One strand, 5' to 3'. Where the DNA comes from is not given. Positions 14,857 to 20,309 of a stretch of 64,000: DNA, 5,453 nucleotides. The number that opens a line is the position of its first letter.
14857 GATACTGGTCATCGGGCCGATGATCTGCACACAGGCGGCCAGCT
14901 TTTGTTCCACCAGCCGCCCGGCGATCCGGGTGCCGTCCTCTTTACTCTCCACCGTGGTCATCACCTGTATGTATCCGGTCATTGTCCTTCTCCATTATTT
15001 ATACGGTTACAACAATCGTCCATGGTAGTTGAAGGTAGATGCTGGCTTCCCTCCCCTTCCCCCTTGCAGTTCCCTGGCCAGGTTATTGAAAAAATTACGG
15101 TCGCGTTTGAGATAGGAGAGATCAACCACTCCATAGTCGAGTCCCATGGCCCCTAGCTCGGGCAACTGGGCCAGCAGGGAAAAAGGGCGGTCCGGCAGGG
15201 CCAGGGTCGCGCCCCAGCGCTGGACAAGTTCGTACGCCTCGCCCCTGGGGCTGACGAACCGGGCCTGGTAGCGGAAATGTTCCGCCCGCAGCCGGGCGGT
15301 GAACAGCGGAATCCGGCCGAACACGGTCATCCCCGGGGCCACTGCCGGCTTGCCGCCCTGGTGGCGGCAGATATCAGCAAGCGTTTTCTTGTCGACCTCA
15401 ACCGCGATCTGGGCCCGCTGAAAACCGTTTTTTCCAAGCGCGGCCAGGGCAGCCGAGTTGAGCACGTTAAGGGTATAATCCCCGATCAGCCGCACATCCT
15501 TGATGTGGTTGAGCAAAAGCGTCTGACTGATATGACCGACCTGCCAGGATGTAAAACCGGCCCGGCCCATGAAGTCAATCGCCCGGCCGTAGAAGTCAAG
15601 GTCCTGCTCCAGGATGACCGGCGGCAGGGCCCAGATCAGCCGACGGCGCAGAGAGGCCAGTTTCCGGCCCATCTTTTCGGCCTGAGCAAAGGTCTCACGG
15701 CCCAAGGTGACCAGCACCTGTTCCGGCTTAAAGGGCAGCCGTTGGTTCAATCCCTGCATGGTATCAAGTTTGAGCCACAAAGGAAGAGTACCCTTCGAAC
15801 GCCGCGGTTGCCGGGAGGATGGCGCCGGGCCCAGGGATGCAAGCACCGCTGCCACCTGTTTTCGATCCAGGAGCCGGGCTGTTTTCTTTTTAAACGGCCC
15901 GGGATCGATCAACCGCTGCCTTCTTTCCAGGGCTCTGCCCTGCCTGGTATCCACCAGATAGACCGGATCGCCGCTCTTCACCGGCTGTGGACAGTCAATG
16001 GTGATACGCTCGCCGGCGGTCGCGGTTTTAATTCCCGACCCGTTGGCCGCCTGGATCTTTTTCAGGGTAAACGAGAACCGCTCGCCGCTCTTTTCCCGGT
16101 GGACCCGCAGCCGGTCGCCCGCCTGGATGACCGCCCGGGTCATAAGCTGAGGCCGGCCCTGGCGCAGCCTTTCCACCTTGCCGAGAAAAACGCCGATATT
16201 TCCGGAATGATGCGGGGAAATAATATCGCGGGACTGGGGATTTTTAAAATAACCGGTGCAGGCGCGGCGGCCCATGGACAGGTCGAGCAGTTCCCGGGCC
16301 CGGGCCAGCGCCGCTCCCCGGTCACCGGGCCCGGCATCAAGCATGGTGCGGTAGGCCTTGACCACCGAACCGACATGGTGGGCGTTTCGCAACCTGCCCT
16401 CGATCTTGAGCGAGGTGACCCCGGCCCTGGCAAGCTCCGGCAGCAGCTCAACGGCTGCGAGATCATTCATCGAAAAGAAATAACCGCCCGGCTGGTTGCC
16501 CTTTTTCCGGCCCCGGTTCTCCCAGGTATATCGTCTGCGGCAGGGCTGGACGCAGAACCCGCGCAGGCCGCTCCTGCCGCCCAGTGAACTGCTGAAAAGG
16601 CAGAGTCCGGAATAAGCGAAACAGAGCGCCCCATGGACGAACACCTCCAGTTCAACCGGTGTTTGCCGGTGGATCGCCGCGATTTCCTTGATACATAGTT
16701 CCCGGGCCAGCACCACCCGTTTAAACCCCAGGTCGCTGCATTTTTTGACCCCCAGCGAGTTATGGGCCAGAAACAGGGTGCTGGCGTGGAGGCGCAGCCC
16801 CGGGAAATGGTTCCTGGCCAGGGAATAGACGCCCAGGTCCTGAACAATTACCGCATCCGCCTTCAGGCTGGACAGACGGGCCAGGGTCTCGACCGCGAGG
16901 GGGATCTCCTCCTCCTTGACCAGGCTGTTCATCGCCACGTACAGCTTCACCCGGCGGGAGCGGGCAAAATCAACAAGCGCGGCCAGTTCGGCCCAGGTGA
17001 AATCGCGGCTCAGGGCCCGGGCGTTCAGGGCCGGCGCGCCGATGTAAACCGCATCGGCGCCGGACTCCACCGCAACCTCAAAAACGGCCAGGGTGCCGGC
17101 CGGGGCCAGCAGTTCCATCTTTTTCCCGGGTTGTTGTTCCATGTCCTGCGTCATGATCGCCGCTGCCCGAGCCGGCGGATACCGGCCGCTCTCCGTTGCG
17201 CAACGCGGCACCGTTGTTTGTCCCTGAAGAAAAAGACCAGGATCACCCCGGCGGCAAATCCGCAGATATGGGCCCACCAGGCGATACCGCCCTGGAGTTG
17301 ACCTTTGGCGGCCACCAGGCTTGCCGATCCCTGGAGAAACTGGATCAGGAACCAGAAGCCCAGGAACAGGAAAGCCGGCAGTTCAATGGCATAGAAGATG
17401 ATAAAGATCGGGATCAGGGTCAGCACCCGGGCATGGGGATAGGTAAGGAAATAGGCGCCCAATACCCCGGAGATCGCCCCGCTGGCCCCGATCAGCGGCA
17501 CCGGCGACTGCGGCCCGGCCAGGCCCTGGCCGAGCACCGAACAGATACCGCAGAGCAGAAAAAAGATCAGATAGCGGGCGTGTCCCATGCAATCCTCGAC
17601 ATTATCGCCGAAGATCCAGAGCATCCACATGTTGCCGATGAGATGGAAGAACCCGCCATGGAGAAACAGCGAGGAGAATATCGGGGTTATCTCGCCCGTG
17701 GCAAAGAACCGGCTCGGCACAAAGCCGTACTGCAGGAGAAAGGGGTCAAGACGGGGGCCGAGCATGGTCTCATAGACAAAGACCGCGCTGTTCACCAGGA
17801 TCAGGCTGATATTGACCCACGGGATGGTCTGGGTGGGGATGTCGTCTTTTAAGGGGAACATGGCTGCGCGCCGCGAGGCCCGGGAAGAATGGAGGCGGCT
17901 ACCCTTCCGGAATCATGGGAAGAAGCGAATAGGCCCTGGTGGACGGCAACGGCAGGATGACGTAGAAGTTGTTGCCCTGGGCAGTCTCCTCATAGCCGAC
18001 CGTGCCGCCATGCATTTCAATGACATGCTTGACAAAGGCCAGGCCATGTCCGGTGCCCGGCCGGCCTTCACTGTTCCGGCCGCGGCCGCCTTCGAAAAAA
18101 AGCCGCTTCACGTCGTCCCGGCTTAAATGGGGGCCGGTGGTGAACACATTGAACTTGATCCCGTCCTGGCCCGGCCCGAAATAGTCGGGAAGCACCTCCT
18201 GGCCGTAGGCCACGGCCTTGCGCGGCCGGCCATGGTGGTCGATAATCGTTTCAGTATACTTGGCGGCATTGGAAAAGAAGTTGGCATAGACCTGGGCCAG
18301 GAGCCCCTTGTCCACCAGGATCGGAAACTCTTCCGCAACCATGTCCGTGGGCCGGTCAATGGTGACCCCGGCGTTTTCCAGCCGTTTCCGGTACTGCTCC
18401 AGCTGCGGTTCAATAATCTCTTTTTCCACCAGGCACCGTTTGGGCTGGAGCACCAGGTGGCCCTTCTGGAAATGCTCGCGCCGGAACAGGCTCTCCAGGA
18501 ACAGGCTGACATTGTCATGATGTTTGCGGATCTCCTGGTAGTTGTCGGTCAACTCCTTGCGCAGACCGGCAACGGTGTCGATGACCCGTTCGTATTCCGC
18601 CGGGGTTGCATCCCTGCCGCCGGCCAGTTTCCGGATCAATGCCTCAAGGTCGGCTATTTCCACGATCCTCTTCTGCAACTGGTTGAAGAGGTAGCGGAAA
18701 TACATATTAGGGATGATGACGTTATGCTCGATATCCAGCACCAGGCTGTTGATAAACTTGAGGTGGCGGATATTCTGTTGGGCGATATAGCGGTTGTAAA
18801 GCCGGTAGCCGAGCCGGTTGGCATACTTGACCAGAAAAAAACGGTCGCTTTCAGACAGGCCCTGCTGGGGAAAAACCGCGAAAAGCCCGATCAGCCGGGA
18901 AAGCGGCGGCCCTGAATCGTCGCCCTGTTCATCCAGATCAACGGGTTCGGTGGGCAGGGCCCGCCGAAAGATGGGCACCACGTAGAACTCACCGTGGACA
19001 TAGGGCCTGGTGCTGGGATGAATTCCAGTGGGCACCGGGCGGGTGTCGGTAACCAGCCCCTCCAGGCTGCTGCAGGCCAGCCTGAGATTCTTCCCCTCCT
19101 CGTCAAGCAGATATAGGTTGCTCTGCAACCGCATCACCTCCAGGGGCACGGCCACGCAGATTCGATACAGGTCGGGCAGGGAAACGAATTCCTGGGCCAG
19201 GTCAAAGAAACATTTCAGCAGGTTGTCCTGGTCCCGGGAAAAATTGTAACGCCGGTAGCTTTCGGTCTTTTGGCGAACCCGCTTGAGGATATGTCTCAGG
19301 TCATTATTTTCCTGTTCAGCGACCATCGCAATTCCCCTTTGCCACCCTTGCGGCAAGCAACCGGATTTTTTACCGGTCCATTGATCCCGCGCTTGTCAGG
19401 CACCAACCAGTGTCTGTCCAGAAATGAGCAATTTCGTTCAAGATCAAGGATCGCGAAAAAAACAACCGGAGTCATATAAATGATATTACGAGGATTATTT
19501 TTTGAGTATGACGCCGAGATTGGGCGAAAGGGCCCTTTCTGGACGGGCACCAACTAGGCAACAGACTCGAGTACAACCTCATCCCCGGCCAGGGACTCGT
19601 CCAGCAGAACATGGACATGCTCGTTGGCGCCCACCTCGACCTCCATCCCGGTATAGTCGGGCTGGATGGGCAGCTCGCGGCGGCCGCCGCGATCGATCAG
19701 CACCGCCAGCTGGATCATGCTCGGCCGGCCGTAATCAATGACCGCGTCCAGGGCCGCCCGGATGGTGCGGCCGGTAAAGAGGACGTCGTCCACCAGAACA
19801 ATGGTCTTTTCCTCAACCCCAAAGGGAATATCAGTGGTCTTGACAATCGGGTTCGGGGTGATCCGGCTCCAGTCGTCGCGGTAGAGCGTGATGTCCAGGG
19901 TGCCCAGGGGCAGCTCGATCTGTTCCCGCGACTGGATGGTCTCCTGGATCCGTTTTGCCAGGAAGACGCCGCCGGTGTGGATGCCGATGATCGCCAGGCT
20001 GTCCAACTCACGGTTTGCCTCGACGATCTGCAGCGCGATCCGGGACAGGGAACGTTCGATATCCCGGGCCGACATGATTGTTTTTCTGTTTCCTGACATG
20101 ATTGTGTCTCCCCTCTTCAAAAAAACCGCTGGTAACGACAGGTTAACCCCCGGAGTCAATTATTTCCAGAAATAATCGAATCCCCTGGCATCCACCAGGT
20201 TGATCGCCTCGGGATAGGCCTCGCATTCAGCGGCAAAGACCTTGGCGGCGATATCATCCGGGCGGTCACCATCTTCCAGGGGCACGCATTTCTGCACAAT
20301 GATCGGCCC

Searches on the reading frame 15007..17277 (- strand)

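Call 39: search_protein_families(library=pfam, proteins=[window:15007-17277:-], max_evalue=0.00001)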
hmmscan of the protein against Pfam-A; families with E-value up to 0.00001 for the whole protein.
window:15007-17277:- (756 aa): 2 families
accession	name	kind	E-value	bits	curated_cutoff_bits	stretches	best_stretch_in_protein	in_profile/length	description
PF01136.24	Peptidase_U32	-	7.2e-75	251.7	22.4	1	128-347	4-230/233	Peptidase family U32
PF16325.11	Peptidase_U32_C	-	5.1e-06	27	28.2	0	364-437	5-80/83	Peptidase family U32 C-terminal domain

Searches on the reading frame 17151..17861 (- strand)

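Call 39: search_protein_families(library=pfam, proteins=[window:17151-17861:-], max_evalue=0.00001)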
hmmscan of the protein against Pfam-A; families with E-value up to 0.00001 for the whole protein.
window:17151-17861:- (236 aa): 1 family
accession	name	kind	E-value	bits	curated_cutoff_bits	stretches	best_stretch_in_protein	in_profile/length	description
PF01694.28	Rhomboid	-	3.1e-33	115.4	22.6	1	56-213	2-141/143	Rhomboid domain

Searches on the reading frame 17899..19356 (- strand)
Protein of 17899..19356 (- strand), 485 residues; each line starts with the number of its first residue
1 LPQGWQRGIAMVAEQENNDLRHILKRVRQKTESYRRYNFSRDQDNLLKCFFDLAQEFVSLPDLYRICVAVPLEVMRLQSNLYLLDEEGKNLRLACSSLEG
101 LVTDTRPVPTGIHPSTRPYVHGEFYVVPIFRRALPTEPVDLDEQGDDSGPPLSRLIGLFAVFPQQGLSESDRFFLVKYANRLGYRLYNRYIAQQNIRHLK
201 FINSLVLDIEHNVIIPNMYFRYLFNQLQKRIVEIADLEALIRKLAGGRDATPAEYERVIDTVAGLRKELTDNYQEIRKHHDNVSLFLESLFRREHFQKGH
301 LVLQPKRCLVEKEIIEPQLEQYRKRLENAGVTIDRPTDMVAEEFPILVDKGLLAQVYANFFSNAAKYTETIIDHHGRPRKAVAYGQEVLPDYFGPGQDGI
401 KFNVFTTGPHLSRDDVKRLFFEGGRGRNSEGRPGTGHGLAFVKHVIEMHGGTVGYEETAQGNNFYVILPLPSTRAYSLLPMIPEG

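Call 40: search_protein_families(library=pfam, proteins=[window:17899-19356:-], max_evalue=0.00001)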
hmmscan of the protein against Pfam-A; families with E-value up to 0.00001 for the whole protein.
window:17899-19356:- (485 aa): 1 family
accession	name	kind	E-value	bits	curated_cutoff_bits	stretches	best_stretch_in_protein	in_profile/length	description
PF02518.31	HATPase_c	-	1.3e-11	45.3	26.4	1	350-471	3-110/111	Histidine kinase-, DNA gyrase B-, and HSP90-like ATPase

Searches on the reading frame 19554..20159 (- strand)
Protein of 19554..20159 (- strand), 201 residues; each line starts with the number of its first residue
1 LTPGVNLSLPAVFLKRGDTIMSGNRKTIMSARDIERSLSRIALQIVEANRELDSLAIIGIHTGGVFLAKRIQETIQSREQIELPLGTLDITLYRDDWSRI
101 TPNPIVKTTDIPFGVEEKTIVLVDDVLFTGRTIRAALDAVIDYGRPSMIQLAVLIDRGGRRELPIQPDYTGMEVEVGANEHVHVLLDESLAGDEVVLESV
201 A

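Call 40: search_protein_families(library=pfam, proteins=[window:19554-20159:-], max_evalue=0.00001)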
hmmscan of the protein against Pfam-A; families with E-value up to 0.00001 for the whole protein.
window:19554-20159:- (201 aa): 1 family
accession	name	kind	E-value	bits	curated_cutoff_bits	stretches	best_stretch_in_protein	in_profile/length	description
PF00156.33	Pribosyltran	-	3e-19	69.3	26.3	1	28-180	5-151/158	Phosphoribosyl transferase domain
